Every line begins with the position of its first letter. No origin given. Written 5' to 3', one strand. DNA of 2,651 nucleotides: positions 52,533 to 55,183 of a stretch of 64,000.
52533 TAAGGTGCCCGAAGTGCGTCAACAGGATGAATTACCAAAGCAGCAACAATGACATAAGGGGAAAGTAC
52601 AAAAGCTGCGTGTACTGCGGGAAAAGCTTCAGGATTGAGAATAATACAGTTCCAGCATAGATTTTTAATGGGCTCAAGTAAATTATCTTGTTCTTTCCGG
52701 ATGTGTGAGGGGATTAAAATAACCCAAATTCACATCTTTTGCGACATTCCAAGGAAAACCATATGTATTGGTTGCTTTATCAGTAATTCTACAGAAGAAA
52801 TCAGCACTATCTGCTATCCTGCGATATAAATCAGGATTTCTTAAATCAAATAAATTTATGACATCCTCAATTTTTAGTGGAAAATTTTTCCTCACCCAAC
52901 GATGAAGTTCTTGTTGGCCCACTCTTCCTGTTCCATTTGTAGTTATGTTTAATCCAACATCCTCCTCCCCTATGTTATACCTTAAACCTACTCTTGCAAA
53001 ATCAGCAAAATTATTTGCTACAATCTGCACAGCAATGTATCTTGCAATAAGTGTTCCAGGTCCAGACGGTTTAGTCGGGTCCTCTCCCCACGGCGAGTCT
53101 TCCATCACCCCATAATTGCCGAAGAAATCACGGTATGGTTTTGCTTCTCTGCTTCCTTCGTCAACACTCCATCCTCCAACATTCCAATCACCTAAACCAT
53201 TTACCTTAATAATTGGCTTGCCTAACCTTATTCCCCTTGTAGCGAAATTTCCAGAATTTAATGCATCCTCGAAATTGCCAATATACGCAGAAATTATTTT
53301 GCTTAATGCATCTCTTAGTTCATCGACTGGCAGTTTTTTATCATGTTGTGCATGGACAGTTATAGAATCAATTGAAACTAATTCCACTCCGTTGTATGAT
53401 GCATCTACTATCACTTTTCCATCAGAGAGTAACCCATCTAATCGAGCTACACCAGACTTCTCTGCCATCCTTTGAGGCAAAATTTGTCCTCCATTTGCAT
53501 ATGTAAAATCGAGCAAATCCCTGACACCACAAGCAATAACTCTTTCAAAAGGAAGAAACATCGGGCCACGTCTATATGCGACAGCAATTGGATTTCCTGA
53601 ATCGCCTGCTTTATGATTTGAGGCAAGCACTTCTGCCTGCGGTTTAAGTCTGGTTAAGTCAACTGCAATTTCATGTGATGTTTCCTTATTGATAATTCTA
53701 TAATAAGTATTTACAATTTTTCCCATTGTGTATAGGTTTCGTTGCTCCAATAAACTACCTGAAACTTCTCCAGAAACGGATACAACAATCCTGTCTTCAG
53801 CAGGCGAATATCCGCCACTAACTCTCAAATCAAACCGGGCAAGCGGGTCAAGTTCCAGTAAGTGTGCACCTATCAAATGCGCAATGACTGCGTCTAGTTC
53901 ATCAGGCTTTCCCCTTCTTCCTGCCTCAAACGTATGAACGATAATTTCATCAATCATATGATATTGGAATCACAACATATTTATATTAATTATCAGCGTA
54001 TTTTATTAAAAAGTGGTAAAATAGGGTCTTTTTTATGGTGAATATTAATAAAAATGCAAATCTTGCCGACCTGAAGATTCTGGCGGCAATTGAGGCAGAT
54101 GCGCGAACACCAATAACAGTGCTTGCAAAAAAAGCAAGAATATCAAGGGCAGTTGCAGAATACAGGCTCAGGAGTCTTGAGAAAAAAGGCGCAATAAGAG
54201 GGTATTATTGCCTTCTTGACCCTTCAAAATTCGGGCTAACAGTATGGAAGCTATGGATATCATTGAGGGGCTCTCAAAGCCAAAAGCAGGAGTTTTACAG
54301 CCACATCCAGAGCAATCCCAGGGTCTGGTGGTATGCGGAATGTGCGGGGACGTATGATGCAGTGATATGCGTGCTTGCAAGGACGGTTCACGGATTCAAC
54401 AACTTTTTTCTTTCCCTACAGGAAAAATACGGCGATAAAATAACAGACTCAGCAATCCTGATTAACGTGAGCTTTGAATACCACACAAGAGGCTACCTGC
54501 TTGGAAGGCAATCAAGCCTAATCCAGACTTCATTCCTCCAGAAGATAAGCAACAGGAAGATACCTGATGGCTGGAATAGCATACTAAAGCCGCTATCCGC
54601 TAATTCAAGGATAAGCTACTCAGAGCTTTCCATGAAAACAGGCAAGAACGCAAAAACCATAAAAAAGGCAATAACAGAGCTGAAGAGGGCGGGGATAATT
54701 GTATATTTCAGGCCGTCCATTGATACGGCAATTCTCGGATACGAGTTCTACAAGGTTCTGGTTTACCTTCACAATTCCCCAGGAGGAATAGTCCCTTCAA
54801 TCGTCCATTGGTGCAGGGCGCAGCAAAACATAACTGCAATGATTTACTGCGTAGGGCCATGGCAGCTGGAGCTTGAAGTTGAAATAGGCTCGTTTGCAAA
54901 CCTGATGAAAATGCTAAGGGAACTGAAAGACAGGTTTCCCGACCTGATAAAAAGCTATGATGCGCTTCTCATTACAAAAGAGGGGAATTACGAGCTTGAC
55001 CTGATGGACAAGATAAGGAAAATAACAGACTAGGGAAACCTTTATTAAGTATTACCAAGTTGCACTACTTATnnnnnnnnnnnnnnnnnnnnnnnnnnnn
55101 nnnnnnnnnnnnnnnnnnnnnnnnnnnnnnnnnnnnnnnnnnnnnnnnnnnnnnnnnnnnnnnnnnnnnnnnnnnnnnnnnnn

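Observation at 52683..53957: AT-rich, highly divergent bacterial-type MetK homologue with degenerate active-site motifs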

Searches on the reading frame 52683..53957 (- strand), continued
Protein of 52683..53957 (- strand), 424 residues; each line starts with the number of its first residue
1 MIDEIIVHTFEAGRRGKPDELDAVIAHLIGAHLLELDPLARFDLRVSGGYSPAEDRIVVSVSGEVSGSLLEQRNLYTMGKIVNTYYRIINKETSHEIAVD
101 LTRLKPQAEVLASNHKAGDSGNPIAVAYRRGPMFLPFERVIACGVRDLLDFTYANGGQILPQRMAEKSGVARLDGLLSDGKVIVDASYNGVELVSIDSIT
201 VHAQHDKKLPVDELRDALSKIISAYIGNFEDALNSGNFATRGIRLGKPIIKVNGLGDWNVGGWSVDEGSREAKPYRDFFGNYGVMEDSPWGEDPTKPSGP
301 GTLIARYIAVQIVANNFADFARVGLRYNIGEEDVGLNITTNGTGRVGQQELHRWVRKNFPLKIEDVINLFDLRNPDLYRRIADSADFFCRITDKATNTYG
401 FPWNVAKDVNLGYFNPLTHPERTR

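Call 72: search_protein_families(library=pfam, proteins=[L030:9343-9897:-, L008:5257-5811:+, L031:4062-4607:-, L001:1942-2496:+], max_evalue=0.001)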
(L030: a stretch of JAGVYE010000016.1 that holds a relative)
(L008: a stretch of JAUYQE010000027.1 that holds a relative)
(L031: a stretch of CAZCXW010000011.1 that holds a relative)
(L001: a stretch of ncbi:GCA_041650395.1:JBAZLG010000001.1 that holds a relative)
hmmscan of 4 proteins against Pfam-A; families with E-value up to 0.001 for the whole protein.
L030:9343-9897:- (184 aa): 5 families
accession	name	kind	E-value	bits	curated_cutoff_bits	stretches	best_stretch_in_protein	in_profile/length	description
PF00571.33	CBS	-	2.8e-20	72.8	24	2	68-121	2-56/57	CBS domain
PF01381.28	HTH_3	-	6.5e-13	48.9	23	1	9-56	1-48/55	Helix-turn-helix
PF13560.12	HTH_31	-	3.7e-09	37.2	27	1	8-57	5-55/64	Helix-turn-helix domain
PF12844.13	HTH_19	-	2.1e-08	34.4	30.2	1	9-55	4-50/64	Helix-turn-helix domain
PF13443.12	HTH_26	-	0.00058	20.5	22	0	9-56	2-50/63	Cro/C1-type HTH DNA-binding domain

L008:5257-5811:+ (184 aa): 6 families
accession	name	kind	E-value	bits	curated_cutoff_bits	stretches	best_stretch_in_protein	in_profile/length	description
PF00571.33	CBS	-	1.7e-19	70.4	24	2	68-121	1-55/57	CBS domain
PF01381.28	HTH_3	-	2e-13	50.6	23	1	8-55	1-48/55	Helix-turn-helix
PF13560.12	HTH_31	-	6.6e-09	36.4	27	1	7-50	5-49/64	Helix-turn-helix domain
PF12844.13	HTH_19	-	7.1e-08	32.7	30.2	1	8-51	4-47/64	Helix-turn-helix domain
PF22495.2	HTH_92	-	0.00059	19.5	27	0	10-40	2-32/45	RsaL-like HTH domain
PF15731.11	MqsA_antitoxin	-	0.00085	19.9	30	0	4-50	70-116/131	Antitoxin component of bacterial toxin-antitoxin system, MqsA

L031:4062-4607:- (181 aa): 5 families
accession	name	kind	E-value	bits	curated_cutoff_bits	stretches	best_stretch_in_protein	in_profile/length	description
PF00571.33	CBS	-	1.8e-21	76.6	24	2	66-119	2-56/57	CBS domain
PF01381.28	HTH_3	-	1.3e-11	44.8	23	1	7-54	1-48/55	Helix-turn-helix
PF12844.13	HTH_19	-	1.2e-09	38.4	30.2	1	7-59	4-56/64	Helix-turn-helix domain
PF13560.12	HTH_31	-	2e-07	31.6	27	1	6-53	5-53/64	Helix-turn-helix domain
PF13413.12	HTH_25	-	0.00031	21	24.6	1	7-41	2-36/62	Helix-turn-helix domain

L001:1942-2496:+ (184 aa): 4 families
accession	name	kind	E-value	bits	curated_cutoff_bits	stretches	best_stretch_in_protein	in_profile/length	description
PF00571.33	CBS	-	5.9e-20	71.8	24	2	66-120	1-56/57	CBS domain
PF01381.28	HTH_3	-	7.7e-11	42.3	23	1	8-54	1-47/55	Helix-turn-helix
PF13560.12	HTH_31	-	4.2e-06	27.4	27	1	9-51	7-50/64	Helix-turn-helix domain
PF12844.13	HTH_19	-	0.00057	20.2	30.2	1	8-51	4-47/64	Helix-turn-helix domain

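Call 73: search_dna_similar(query=window:52683-53957:-, collection=phages, mode=protein, max_rows=8)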
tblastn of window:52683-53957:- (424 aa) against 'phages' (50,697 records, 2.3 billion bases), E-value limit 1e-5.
Records with a match: 30; places in all: 30; records where one place covers at least 80% of the query: 1.
Best place of each record, by identity: <60% 30.
By first word of the organism name: Bacteriophage 7; Streptococcus 6; Acinetobacter 2; phage 2; Listeria 2; Staphylococcus 2; Faecalibacterium 2; Helicobacter 2; Enterococcus 1; Clostridium 1; and 3 more.
By host as written in the record: - 11; Listeria monocytogenes 2; Faecalibacterium prausnitzii 2; Enterococcus faecalis 1; Clostridium sp. 003024715 1; methicillin-resistant Staphylococcus aureus spa type t127 1; Staphylococcus aureus 1; Homo sapiens 1; and 10 more.
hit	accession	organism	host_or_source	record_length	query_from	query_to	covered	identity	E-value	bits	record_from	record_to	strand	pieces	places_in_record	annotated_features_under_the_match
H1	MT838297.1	Bacteriophage sp.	human fecal samples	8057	6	387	90%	25.5%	1e-9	67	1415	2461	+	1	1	record has no annotation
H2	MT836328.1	Bacteriophage sp.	human fecal samples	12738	8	346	80%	24.8%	2e-7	60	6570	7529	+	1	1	record has no annotation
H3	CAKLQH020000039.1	Acinetobacter phage MD-2021a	not known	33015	88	404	75%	25.7%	9e-11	70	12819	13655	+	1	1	metK: S-adenosylmethionine synthetase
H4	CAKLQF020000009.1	Acinetobacter phage MD-2021a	not known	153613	88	404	75%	25.7%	9e-11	70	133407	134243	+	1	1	metK: S-adenosylmethionine synthetase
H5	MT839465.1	Bacteriophage sp.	human fecal samples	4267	117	403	68%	27.9%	7e-15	82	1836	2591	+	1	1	record has no annotation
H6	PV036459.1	phage IMGVR 517045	human feces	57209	117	405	68%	27.4%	4e-12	74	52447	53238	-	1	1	hypothetical protein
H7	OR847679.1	Listeria phage LM 4-11-1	Listeria monocytogenes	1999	117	387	64%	29.1%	1e-12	75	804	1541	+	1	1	record has no annotation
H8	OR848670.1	Listeria phage LM 4-14-1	Listeria monocytogenes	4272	117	387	64%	29.1%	2e-12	75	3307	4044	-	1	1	record has no annotation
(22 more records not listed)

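Call 74: find_related_loci(query=A1, collection=viral_contigs, flank=5000)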
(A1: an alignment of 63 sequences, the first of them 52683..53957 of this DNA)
Query A1 (424 aa) in viral_contigs; peptide patterns used: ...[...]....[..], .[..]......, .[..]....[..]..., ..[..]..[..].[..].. (x = any residue, [..] = any of these).
49 stretches matched a pattern, but none encodes a relative of the query by tblastn (E <= 1e-3).

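Call 76: find_encoding_contigs(protein=P0367, flank=5000, max_places=3)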
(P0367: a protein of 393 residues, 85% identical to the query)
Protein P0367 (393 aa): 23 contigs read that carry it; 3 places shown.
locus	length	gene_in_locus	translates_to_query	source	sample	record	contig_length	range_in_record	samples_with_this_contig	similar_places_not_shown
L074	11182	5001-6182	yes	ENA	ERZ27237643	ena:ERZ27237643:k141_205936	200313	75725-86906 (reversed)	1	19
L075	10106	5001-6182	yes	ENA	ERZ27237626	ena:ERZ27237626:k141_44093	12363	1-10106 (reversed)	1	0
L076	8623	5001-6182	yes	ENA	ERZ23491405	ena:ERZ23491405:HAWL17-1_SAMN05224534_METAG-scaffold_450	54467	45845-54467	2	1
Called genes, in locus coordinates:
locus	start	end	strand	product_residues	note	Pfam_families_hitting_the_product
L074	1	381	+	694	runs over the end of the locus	PF00391:PEP-utilizers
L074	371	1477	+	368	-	PF00226:DnaJ, PF01556:DnaJ_C, PF00684:DnaJ_CXXCXGXG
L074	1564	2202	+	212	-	PF00687:Ribosomal_L1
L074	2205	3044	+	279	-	PF00466:Ribosomal_L10, PF17777:RL10P_insert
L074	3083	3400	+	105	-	PF00428:Ribosomal_60s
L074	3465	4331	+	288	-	-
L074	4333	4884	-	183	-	PF13560:HTH_31 (weak), PF01381:HTH_3, PF12844:HTH_19, PF00571:CBS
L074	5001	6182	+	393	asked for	PF00438:S-AdoMet_synt_N, PF02772:S-AdoMet_synt_M, PF02773:S-AdoMet_synt_C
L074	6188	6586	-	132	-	-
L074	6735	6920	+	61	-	PF00833:Ribosomal_S17e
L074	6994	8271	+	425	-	-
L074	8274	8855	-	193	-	PF01066:CDP-OH_P_transf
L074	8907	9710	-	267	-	-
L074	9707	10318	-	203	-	PF01066:CDP-OH_P_transf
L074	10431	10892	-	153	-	-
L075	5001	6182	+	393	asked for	PF00438:S-AdoMet_synt_N, PF02772:S-AdoMet_synt_M, PF02773:S-AdoMet_synt_C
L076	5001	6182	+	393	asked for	PF00438:S-AdoMet_synt_N, PF02772:S-AdoMet_synt_M, PF02773:S-AdoMet_synt_C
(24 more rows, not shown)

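Call 77: find_encoding_contigs(protein=P0387, flank=5000, max_places=2)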
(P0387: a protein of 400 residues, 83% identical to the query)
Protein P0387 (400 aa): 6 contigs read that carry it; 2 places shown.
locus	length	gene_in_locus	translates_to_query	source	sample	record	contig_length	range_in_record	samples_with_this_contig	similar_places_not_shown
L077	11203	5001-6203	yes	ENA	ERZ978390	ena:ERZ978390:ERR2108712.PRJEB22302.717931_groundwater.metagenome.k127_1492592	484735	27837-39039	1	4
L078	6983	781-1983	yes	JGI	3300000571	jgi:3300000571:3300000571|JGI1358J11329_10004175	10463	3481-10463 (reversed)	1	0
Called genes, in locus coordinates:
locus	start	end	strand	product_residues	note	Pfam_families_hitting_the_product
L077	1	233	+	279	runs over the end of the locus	PF00466:Ribosomal_L10, PF17777:RL10P_insert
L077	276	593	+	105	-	PF00428:Ribosomal_60s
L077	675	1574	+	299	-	-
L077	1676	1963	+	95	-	-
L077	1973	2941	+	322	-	PF01717:Meth_synt_2, PF08267:Meth_synt_1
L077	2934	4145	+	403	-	PF01717:Meth_synt_2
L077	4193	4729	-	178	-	PF01381:HTH_3, PF12844:HTH_19, PF13560:HTH_31 (weak), PF00571:CBS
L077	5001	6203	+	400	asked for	PF00438:S-AdoMet_synt_N, PF02772:S-AdoMet_synt_M, PF02773:S-AdoMet_synt_C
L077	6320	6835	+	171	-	PF03703:bPH_2 (weak)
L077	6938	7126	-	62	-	PF00833:Ribosomal_S17e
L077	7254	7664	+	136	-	-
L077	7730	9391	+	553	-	PF03109:ABC1, PF27536:UbiB_helical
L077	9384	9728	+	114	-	-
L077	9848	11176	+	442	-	PF03193:RsgA_GTPase (faint), PF00009:GTP_EFTU, PF09173:eIF2_C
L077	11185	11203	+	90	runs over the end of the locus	-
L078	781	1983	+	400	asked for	PF00438:S-AdoMet_synt_N, PF02772:S-AdoMet_synt_M, PF02773:S-AdoMet_synt_C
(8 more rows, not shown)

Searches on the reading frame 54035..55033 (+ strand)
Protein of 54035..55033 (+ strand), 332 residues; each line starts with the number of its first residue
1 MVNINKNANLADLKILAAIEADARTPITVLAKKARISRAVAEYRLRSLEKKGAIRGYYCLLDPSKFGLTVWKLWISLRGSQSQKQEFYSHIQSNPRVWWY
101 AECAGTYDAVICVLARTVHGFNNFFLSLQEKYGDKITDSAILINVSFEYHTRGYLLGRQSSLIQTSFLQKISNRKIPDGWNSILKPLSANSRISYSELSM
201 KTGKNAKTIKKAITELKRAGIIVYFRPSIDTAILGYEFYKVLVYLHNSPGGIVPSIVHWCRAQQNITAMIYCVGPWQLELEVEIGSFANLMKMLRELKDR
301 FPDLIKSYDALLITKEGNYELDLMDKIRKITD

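Call 21: search_protein_families(library=pfam, proteins=[window:54035-55033:+], max_evalue=0.001)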
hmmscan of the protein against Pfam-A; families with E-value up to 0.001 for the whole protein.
window:54035-55033:+ (332 aa): 6 families
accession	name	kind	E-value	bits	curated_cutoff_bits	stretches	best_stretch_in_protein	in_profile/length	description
PF13412.12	HTH_24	-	7.3e-16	57.9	21.9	2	11-55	4-48/48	Winged helix-turn-helix DNA-binding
PF13404.12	HTH_AsnC-type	-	2.4e-10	40.5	27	1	12-49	5-42/42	AsnC-type helix-turn-helix domain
PF01037.27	AsnC_trans_reg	-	6.4e-05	23.2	25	0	74-128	2-56/73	Lrp/AsnC ligand binding domain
PF08279.18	HTH_11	-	7.1e-05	23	25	0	181-227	3-50/55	HTH domain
PF01047.28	MarR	-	0.0001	22.5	24.6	0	10-55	3-48/59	MarR family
PF13730.12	HTH_36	-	0.00092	19.4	25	0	194-222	27-55/55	Helix-turn-helix domain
